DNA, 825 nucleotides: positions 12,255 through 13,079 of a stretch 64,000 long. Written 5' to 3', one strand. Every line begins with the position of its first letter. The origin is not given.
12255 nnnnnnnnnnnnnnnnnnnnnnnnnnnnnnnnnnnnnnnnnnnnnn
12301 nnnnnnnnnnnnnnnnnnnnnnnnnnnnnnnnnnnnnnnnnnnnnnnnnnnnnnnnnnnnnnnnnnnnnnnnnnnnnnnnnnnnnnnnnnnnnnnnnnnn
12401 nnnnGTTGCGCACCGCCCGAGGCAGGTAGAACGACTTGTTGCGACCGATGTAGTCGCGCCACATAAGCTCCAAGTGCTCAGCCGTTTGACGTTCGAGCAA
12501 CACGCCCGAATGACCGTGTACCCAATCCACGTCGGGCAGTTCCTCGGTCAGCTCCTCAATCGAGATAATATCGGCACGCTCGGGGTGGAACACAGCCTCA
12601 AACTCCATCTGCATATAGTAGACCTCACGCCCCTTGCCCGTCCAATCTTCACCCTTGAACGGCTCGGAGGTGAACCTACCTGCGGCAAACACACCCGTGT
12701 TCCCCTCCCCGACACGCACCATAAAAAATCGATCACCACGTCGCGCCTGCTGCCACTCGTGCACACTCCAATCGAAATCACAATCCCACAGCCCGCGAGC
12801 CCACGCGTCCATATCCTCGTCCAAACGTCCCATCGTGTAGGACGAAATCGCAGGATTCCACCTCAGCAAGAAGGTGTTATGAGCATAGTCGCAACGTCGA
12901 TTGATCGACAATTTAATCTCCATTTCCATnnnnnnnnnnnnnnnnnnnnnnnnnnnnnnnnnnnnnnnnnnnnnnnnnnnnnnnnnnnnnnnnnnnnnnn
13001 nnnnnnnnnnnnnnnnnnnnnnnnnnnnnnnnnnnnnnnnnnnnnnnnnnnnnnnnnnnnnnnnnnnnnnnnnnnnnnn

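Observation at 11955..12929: EVE-like domain fused to a Mesh1/SAH-like HD hydrolase with an altered substrate pocket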

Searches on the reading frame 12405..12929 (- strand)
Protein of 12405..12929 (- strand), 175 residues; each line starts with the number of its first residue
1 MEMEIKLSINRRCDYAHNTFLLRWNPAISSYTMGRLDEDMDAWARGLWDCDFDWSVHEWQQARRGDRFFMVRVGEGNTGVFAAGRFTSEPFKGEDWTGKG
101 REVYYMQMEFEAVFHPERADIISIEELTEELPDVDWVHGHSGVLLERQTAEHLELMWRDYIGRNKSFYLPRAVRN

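Call 21: search_protein_representatives(protein=window:12405-12929:-)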
Query: 175 residues. Proteins with E-value up to 0.001 (for the whole library): 1379; up to 1e-10: 458; up to 1e-30: 60. The best 150 are listed.
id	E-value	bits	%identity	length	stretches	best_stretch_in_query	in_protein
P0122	2.3e-51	190.6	48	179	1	4-175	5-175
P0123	3.9e-48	180.1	72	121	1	1-105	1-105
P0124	1.2e-43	165.5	52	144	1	36-174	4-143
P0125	4.2e-42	160.4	50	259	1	18-168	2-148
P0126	6.4e-42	159.8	50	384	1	17-174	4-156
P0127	6.4e-41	156.6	47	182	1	17-173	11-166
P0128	1.4e-40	155.5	53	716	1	18-168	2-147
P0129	3.7e-40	154.1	48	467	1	13-163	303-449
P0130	1.3e-39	152.3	47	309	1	10-158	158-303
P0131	1.5e-39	152.1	48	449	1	18-162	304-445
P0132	3.0e-38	147.9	47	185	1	18-168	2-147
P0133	4.8e-38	147.2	50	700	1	18-171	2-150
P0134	9.2e-38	146.3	44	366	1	18-174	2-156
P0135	1.5e-37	145.6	46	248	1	18-163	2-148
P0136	1.8e-37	145.3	48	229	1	18-162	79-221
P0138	5.8e-37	143.7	47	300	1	14-163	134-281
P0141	1.9e-36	142.0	49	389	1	18-174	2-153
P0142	2.2e-36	141.8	48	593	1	18-171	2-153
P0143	3.1e-36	141.3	49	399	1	18-161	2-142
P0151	1.2e-34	136.1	40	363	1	18-172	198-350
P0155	5.2e-34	134.0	46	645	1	17-163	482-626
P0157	8.1e-34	133.4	45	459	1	14-162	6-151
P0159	1.6e-33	132.5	52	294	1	50-161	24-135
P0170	3.5e-32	128.1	40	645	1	19-166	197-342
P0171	7.1e-32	127.1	39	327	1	19-168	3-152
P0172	1.1e-31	126.5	39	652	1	17-166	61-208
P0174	4.4e-31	124.5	42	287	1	18-165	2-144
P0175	4.4e-31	124.5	47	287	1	18-165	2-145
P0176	6.7e-31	123.9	41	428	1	18-174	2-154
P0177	6.9e-31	123.9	38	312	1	19-165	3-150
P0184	2.1e-30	122.3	43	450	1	17-165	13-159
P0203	4.8e-29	117.8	39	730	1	17-159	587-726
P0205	7.3e-29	117.3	41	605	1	17-161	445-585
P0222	6.4e-28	114.2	35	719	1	17-169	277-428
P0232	3.4e-27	111.8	35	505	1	19-168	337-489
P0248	2.4e-26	109.1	37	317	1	18-161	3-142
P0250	3.8e-26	108.4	41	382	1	18-163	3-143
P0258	6.0e-26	107.8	36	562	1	17-165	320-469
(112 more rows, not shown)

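Call 22: search_protein_families(library=pfam, proteins=[P0126, P0128, P0129, P0133, P0134, P0155, P0170, P0172, P0203, P0142], max_evalue=0.01)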
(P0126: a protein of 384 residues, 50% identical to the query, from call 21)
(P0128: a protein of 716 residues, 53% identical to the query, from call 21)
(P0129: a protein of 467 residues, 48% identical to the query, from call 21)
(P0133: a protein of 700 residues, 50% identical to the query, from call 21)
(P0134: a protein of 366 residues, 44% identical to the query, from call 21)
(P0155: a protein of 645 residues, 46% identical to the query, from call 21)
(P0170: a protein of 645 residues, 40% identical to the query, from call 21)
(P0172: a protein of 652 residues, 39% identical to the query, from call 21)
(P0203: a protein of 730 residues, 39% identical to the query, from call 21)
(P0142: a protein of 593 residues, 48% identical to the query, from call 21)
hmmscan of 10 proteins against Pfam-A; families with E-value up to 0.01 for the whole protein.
P0126 (384 aa): 1 family
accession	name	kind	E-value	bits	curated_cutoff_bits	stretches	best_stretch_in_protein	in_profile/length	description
PF13328.12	HD_4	-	4e-05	23.8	27.2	1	242-323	1-84/156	HD domain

P0128 (716 aa): 4 families
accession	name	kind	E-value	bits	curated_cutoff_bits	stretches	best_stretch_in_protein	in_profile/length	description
PF13306.12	LRR_5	-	1.9e-64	215.7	27.7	4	383-502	8-126/127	BspA type Leucine rich repeat region (6 copies)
PF13855.12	LRR_8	-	6.5e-08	32.7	27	0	617-659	13-56/61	Leucine rich repeat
PF12799.13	LRR_4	-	1.2e-07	32.2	27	0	454-491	1-36/44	Leucine Rich repeats (2 copies)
PF23952.1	LRR_EndoS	-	3.1e-06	27.8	27.9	0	300-338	53-91/116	Endo-beta-N-acetylglucosaminidase EndoS LRR domain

P0129 (467 aa): 0 families

P0133 (700 aa): 1 family
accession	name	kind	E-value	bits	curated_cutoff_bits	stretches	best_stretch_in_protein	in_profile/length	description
PF13306.12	LRR_5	-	1.4e-25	90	27.7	1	508-627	2-120/127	BspA type Leucine rich repeat region (6 copies)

P0134 (366 aa): 0 families

P0155 (645 aa): 0 families

P0170 (645 aa): 0 families

P0172 (652 aa): 0 families

P0203 (730 aa): 0 families

P0142 (593 aa): 0 families

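Call 23: search_protein_families(library=pfam, proteins=[P0122, P0130, P0138, P0151, P0157, P0176, P0205, P0222, P0232, P0258], max_evalue=0.01)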
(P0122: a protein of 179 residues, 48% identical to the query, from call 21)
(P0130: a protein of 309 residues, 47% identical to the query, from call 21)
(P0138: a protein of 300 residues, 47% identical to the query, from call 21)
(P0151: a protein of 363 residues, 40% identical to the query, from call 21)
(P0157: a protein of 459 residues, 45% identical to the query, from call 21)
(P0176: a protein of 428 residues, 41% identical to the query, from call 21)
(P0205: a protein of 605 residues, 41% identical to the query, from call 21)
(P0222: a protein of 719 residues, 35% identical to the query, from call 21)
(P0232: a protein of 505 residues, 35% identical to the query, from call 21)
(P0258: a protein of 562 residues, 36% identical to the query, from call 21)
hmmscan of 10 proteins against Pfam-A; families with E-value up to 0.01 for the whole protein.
P0122 (179 aa): 0 families

P0130 (309 aa): 0 families

P0138 (300 aa): 0 families

P0151 (363 aa): 0 families

P0157 (459 aa): 0 families

P0176 (428 aa): 1 family
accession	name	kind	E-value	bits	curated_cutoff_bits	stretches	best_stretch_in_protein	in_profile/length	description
PF13328.12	HD_4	-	0.00079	19.6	27.2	1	295-352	1-61/156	HD domain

P0205 (605 aa): 0 families

P0222 (719 aa): 0 families

P0232 (505 aa): 2 families
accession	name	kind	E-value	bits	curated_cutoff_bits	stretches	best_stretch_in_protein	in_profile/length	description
PF13306.12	LRR_5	-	7.9e-41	139.4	27.7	2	130-249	1-120/127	BspA type Leucine rich repeat region (6 copies)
PF13855.12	LRR_8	-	0.0015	18.7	27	0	152-196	13-59/61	Leucine rich repeat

P0258 (562 aa): 1 family
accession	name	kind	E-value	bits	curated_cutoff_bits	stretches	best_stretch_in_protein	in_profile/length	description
PF12062.14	HSNSD-CE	-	0.0067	16.6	25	0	416-470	20-72/205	Heparan sulfate-N-deacetylase, deacetylase domain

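Call 25: search_solved_structures(query=A2, max_evalue=10, show_alignments=3)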
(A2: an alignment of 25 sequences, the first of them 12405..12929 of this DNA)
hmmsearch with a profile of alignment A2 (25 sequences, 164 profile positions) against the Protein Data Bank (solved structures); distinct sequences matched with E-value up to 10: 3.
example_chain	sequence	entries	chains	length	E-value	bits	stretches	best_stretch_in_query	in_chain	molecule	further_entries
8wzc_A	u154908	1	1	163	1.2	12.1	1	45-90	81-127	Protein KHNYN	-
9s2d_A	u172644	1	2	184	1.6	11.7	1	45-89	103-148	Protein KHNYN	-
8ugc_A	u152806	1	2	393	4.3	10.2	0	110-159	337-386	FD15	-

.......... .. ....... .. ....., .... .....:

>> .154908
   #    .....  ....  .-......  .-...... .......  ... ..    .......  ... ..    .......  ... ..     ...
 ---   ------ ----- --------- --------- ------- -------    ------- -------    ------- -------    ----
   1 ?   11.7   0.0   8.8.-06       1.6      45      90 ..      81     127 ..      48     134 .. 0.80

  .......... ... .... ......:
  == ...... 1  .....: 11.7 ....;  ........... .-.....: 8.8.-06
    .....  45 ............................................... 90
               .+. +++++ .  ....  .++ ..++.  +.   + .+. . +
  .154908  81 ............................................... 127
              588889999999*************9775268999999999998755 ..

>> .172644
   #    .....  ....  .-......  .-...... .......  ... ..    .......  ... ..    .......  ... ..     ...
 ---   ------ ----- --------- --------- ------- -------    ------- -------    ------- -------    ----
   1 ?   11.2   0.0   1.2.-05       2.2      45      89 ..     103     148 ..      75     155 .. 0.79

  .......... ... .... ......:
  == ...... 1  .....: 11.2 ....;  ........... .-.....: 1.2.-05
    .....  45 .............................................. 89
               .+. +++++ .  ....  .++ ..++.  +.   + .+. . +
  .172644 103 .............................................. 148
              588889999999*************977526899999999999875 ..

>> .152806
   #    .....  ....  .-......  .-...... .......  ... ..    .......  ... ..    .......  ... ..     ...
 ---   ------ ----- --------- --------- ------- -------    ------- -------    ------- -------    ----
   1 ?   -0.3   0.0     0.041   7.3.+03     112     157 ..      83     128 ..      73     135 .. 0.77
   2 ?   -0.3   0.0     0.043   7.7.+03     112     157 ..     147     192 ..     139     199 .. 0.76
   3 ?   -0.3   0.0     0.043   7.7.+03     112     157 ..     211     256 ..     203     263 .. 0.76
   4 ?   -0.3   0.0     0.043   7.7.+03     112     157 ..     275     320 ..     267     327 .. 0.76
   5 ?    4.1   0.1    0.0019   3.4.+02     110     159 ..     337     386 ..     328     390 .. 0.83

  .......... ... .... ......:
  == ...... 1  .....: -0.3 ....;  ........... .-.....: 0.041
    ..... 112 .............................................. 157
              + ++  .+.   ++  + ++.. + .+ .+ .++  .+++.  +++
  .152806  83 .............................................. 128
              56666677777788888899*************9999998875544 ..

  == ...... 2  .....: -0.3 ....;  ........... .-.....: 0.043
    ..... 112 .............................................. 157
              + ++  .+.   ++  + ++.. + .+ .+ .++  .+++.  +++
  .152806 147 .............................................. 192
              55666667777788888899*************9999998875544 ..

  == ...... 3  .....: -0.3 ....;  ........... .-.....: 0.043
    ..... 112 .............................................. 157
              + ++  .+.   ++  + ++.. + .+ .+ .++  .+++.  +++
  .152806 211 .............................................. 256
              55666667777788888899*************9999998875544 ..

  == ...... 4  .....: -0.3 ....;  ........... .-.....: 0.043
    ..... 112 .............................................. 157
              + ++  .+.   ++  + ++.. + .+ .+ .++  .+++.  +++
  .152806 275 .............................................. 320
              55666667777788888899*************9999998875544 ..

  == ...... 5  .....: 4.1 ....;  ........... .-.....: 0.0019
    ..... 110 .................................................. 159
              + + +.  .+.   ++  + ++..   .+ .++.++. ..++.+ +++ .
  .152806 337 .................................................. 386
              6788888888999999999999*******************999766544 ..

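Call 41: search_solved_structures(query=P0177, max_evalue=0.001, show_alignments=1)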
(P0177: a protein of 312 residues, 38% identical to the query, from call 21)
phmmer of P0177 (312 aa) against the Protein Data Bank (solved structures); distinct sequences matched with E-value up to 0.001: 7.
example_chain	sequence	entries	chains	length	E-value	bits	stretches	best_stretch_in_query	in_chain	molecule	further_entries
7smg_A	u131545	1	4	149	7.9e-34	120.5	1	162-310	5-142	(p)ppApp hydrolase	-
6yvc_A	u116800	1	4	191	2.8e-05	26.7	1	160-282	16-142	Bifunctional (P)ppGpp synthetase/guanosine-3',5'-bis(Diphosphate) 3'-pyrophosphohydrolase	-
6z3n_AAA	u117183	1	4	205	4.1e-05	26.2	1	164-282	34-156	Hydrolase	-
5xnx_A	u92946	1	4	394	0.00011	24.9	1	163-285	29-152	Bifunctional (p)ppGpp synthase/hydrolase RelA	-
6z3o_AAA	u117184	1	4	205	0.00011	24.8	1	164-282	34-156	Small Alarmone Hydrolase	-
9s6k_B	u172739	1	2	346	0.00018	24.1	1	161-251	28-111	GTP pyrophosphokinase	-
7oiw_A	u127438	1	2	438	0.00067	22.2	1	165-258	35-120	GTP pyrophosphokinase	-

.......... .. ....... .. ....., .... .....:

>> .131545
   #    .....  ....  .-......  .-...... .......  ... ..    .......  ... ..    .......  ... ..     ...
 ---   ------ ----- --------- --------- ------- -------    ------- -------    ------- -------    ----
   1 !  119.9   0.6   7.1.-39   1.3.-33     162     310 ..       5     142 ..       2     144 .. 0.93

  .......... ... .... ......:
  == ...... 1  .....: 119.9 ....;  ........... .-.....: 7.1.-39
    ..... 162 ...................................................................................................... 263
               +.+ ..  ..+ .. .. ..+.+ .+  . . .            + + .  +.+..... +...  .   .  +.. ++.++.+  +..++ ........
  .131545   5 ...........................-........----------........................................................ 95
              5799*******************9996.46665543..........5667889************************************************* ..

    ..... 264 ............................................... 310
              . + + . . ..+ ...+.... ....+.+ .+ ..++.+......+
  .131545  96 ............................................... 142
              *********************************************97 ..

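Call 42: predict_structure(alignment_id=A2)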
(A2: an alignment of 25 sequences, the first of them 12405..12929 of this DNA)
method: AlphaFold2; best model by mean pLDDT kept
length: 175 residues; sequences in the alignment: 25
mean_pLDDT: 88.7   pTM: 0.84
mean pLDDT of the five models: 88.7, 88.6, 88.5, 87.9, 87.7
residues with pLDDT >= 90: 130; 70-90: 22; 50-70: 15; < 50: 8
segments of 3 or more residues with pLDDT < 50: 1-4
pLDDT, mean of each block of 10 residues (from residue 1): 47 75 96 93 82 96 98 97 97 93 96 92 98 97 97 96 77 49
secondary structure, 60 per line:
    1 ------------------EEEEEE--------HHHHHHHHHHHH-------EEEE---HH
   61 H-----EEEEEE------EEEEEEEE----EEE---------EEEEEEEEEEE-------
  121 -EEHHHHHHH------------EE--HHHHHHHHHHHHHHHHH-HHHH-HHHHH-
elements in order: E19-24 H33-44 E52-55 E67-72 E79-86 E91-93 E103-113 H124-130 H147-163 H165-168 H170-174

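Call 46: fold_search(model_id=the predicted structure, library=pdb)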
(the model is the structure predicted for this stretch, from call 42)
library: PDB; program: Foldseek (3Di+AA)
matches with E <= 10: 392; with E <= 0.001: 4
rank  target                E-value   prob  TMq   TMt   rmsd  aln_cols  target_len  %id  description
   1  2p5d                  7.3e-04  1.00  0.48  0.56   5.0       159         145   13  Crystal structure of MJECL36 from Methanocaldococcus jannaschii DSM 2661 (released 2007-09-18)
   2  2ar1                  8.7e-04  1.00  0.54  0.60   4.4       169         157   12  Structure of Hypothetical protein from Leishmania major (released 2005-08-30)
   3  5o8m_C                9.3e-04  1.00  0.48  0.60   4.6       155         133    9  Crystal structure of the MmI1 YTH domain (released 2018-04-25)
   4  6fpx_E                9.9e-04  1.00  0.50  0.50   4.6       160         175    9  Structure of S. pombe Mmi1 in complex with 11-mer RNA (released 2018-05-09)
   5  2eve                  1.0e-03  1.00  0.45  0.52   5.2       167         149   16  X-Ray Crystal Structure of Protein PSPTO5229 from Pseudomonas syringae. Northeast Structural Genomics Consortium Target  (released 2005-11-08)
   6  5h8a_D                1.5e-03  1.00  0.49  0.50   4.6       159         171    9  Mmi1 YTH domain (released 2016-01-13)
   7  5h8a_B                1.8e-03  1.00  0.50  0.51   4.6       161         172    9  Mmi1 YTH domain (released 2016-01-13)
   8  2gbs_MODEL_1_A        1.8e-03  1.00  0.41  0.48   4.9       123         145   16  NMR structure of Rpa0253 from Rhodopseudomonas palustris. Northeast structural genomics consortium target RpR3 (released 2006-04-11)
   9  5h8a_C                2.0e-03  1.00  0.50  0.50   4.6       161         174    9  Mmi1 YTH domain (released 2016-01-13)
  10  5eip_A                2.0e-03  1.00  0.43  0.53   4.7       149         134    8  apo-structure of YTH domain of SpMmi1 (released 2016-01-27)
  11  5h8a_A                2.6e-03  1.00  0.49  0.50   4.7       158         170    9  Mmi1 YTH domain (released 2016-01-13)
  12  5eim_A                3.1e-03  1.00  0.48  0.53   5.5       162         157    9  YTH domain-containing protein mmi1 and RNA complex (released 2016-01-27)
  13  5o8m_A                3.1e-03  1.00  0.47  0.58   4.8       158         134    8  Crystal structure of the MmI1 YTH domain (released 2018-04-25)
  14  5o8m_D                3.1e-03  1.00  0.45  0.56   4.9       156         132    8  Crystal structure of the MmI1 YTH domain (released 2018-04-25)
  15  5dno_A                3.3e-03  1.00  0.48  0.51   4.8       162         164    9  Crystal structure of Mmi1 YTH domain complex with RNA (released 2016-04-06)
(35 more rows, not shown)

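Call 51: search_protein_families(library=phrogs, proteins=[P0131, P0157, P0171, P0184, P0125, P0174, P0129, P0205, P0175, P0143], max_evalue=0.01)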
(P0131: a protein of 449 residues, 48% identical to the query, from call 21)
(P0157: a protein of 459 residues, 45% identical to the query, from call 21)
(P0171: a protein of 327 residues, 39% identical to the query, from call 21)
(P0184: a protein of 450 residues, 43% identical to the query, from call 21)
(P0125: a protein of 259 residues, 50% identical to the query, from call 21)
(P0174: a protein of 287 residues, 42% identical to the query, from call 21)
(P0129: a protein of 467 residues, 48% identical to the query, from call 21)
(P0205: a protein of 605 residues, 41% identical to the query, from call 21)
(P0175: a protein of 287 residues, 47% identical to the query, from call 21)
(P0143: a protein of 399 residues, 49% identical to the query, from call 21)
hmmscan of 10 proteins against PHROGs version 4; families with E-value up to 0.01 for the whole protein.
P0131 (449 aa): 0 families

P0157 (459 aa): 0 families

P0171 (327 aa): 0 families

P0184 (450 aa): 0 families

P0125 (259 aa): 0 families

P0174 (287 aa): 0 families

P0129 (467 aa): 0 families

P0205 (605 aa): 0 families

P0175 (287 aa): 1 family
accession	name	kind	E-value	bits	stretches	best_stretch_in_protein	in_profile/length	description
phrog_22963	-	unknown function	0.002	18.3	1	144-189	143-188/373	-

P0143 (399 aa): 0 families

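Call 52: search_protein_families(library=ncbifam, proteins=[P0131, P0157, P0171, P0184, P0125, P0174, P0129, P0205, P0175, P0143], max_evalue=0.01)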
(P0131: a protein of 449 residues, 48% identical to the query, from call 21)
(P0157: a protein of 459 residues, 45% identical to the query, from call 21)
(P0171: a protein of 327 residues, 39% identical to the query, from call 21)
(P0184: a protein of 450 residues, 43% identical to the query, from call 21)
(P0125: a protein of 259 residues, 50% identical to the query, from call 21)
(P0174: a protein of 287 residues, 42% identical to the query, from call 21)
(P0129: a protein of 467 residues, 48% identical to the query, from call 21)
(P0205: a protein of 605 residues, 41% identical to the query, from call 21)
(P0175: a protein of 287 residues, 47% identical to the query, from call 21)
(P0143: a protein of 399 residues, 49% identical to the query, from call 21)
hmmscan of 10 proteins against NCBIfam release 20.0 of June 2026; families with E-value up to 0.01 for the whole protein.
P0131 (449 aa): 0 families

P0157 (459 aa): 0 families

P0171 (327 aa): 0 families

P0184 (450 aa): 0 families

P0125 (259 aa): 0 families

P0174 (287 aa): 0 families

P0129 (467 aa): 0 families

P0205 (605 aa): 0 families

P0175 (287 aa): 0 families

P0143 (399 aa): 0 families

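Call 58: search_protein_families(library=pfam, proteins=[P0159, P0248, P0141, P0250], max_evalue=0.1)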
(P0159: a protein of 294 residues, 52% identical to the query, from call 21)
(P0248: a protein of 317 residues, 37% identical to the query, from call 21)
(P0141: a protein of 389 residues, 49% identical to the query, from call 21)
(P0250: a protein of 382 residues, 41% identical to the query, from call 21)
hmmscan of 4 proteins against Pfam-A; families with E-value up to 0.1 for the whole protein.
P0159 (294 aa): 0 families

P0248 (317 aa): 0 families

P0141 (389 aa): 5 families
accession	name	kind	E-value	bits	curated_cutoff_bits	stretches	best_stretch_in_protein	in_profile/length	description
PF13328.12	HD_4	-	1.8e-06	28.2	27.2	1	243-325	1-79/156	HD domain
PF01966.28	HD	-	3.4e-05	24.5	22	1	263-339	2-102/116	HD domain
PF22560.2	GMT-wHTH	-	0.028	15.3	27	0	125-177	17-82/82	GMT-like wHTH domain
PF11829.13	DUF3349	-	0.081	14.2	28.3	0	307-377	16-89/94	Protein of unknown function (DUF3349)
PF02697.20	VAPB_antitox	-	0.086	14.1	27.9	0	321-342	16-37/69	Putative antitoxin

P0250 (382 aa): 2 families
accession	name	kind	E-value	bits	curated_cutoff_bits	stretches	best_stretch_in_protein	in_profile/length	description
PF13328.12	HD_4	-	7.6e-06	26.2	27.2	1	241-320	1-82/156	HD domain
PF14432.12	DYW_deaminase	-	0.052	13.8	24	1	221-281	5-66/93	DYW family of nucleic acid deaminases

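Call 63: search_protein_families(library=padloc, proteins=[P0131, P0157, P0129, P0125, P0175, P0143], max_evalue=0.1)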
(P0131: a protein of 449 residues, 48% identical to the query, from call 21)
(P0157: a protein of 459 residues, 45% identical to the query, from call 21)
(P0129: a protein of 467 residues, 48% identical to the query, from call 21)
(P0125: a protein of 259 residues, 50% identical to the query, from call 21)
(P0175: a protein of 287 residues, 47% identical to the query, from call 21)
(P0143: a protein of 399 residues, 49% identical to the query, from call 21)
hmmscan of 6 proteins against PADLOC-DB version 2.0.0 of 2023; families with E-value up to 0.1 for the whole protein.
P0131 (449 aa): 0 families

P0157 (459 aa): 0 families

P0129 (467 aa): 0 families

P0125 (259 aa): 0 families

P0175 (287 aa): 0 families

P0143 (399 aa): 0 families

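Call 96: fold_search(model_id=the predicted structure, library=viral)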
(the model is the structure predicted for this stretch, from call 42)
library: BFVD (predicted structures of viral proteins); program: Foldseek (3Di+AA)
matches with E <= 10: 526; with E <= 0.001: 2
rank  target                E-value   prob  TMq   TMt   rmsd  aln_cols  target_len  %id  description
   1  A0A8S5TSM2            4.6e-16  1.00  0.81  0.47   1.2       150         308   36  (P)ppGpp synthetase, RelA/SpoT family [Podoviridae sp. ctARy1]
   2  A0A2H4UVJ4            3.7e-04  1.00  0.51  0.31   5.6       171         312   14  EVE domain-containing protein [Bodo saltans virus]
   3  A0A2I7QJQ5            1.4e-03  0.99  0.34  0.42  15.5       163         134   14  (no name in the UniProt tables at hand)
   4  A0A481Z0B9            3.1e-03  0.99  0.41  0.23   7.4       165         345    9  Uncharacterized protein [Mimivirus LCMiAC01]
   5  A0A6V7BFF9            3.5e-03  0.99  0.31  0.32  12.2       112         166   14  (no name in the UniProt tables at hand)
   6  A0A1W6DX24            4.2e-03  0.97  0.29  0.30   5.6       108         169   14  DUF3850 domain-containing protein [Sphingobium phage Lacusarx]
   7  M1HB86                1.1e-02  0.94  0.39  0.40   8.3       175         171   12  (no name in the UniProt tables at hand)
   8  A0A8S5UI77            1.2e-02  0.93  0.29  0.42   7.6       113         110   12  Activating signal cointegrator [Myoviridae sp. ctu2j3]
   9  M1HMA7                2.0e-02  0.93  0.42  0.32   8.5       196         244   12  (no name in the UniProt tables at hand)
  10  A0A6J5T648            2.6e-02  0.66  0.29  0.34   8.8       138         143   16  Uncharacterized protein [uncultured Caudovirales phage]
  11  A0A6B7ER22            3.5e-02  0.82  0.27  0.38   7.1       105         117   10  (no name in the UniProt tables at hand)
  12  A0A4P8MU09            3.5e-02  0.82  0.28  0.33   5.4        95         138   10  ASCH domain-containing protein [Shigella phage DS8]
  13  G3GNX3                5.7e-02  0.09  0.16  0.08  19.1       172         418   11  (no name in the UniProt tables at hand)
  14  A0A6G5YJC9            6.4e-02  0.89  0.29  0.36   5.3        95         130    9  (no name in the UniProt tables at hand)
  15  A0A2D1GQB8            7.3e-02  0.90  0.32  0.53   4.8       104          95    8  DUF3850 domain-containing protein [Shigella phage vB_SflS-ISF001]
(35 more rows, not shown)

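Call 110: find_encoding_contigs(protein=P0177, flank=5000, max_places=3)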
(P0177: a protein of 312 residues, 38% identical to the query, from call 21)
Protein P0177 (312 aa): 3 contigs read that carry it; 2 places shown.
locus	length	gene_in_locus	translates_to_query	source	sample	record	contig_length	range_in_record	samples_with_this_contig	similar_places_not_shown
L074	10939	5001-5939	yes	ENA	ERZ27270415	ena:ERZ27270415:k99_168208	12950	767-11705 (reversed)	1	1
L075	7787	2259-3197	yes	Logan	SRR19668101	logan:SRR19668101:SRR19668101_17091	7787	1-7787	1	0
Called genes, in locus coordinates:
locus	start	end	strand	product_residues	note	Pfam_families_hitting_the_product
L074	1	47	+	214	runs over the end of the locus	-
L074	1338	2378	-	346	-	-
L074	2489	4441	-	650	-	PF14262:Cthe_2159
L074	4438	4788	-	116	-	-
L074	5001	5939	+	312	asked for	-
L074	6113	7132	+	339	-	PF10282:Lactonase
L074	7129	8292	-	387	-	PF00155:Aminotran_1_2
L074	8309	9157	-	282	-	PF12541:DUF3737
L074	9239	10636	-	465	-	PF01554:MatE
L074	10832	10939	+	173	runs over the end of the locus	PF04073:tRNA_edit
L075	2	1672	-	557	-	?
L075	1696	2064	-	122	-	-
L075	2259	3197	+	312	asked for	-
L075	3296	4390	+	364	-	PF10282:Lactonase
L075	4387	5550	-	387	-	PF00155:Aminotran_1_2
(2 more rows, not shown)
